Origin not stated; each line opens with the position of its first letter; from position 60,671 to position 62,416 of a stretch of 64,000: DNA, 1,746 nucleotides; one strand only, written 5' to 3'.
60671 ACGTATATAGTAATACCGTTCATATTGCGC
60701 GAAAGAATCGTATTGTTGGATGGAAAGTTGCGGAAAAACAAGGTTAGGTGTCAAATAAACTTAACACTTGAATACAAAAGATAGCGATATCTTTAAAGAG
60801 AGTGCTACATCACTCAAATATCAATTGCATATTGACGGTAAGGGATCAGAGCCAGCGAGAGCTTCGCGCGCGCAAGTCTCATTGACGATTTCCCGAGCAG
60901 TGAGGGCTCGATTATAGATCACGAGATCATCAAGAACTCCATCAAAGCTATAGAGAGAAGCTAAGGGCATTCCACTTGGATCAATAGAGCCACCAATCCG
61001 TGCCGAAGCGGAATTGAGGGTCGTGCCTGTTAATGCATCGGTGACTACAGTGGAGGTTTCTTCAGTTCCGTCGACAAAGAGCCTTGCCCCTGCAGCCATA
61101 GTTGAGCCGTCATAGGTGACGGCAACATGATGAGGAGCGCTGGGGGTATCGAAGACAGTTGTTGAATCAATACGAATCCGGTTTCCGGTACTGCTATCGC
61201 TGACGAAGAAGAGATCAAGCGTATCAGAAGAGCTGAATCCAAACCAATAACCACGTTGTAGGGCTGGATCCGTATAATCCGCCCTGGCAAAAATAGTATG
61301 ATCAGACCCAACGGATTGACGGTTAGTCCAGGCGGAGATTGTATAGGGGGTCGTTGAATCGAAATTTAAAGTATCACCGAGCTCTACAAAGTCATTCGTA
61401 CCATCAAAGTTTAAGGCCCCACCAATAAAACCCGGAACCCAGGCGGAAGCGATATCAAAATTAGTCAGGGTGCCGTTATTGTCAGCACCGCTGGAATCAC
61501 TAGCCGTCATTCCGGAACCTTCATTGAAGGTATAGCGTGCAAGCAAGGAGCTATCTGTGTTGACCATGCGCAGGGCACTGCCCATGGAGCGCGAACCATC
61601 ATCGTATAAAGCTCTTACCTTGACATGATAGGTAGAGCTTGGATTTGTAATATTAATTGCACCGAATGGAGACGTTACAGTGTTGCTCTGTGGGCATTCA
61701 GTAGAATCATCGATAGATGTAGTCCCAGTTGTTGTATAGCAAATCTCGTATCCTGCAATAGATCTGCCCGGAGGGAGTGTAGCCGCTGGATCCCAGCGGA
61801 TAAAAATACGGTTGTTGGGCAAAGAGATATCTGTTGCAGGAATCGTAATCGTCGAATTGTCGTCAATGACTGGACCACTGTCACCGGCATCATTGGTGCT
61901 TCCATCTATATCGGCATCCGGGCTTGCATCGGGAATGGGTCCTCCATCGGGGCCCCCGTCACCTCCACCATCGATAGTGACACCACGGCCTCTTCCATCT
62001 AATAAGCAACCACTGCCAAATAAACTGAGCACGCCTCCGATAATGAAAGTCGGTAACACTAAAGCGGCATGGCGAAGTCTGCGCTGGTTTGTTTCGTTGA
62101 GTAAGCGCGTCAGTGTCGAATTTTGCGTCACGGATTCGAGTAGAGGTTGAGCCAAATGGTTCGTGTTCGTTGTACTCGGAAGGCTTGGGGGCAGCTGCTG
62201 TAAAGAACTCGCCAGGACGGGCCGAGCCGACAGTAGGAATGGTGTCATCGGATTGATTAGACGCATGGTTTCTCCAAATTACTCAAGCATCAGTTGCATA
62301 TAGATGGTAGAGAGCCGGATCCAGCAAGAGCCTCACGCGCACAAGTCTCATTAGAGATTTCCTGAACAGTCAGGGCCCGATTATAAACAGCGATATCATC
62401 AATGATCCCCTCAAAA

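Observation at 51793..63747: Tandem array of eight mosaic LamG/Fn3 lipoprotein paralogs: a candidate recombination-driven variable surface-protein family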

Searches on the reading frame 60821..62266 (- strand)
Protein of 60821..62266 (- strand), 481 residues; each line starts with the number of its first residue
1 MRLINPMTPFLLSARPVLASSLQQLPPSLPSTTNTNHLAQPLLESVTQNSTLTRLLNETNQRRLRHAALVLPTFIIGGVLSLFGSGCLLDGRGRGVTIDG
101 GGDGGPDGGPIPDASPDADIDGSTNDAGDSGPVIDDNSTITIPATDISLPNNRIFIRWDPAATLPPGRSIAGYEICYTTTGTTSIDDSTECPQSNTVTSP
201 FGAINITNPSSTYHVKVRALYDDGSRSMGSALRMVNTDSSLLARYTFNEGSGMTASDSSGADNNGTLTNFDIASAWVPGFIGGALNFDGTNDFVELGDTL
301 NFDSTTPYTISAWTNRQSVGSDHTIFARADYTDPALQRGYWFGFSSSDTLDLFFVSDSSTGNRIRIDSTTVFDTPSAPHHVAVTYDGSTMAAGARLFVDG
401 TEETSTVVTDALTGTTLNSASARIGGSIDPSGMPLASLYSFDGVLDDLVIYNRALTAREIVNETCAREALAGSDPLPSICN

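Call 4: search_protein_families(library=pfam, proteins=[window:60821-62266:-], max_evalue=0.1)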
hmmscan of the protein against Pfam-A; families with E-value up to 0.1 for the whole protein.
window:60821-62266:- (481 aa): 4 families
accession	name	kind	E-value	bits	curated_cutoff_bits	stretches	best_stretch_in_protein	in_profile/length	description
PF13385.13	Laminin_G_3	-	4.5e-24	85.8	27.6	1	288-460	1-150/151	Concanavalin A-like lectin/glucanases superfamily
PF00041.27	fn3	-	0.0013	19.3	25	1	152-226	14-75/84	Fibronectin type III domain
PF25788.1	Ig_Rha78A_N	-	0.051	14.3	27.4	0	152-235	18-99/105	Rha78A-like, N-terminal immunoglobulin domain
PF00354.24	Pentaxin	-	0.084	13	25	0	370-461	77-164/194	Pentaxin family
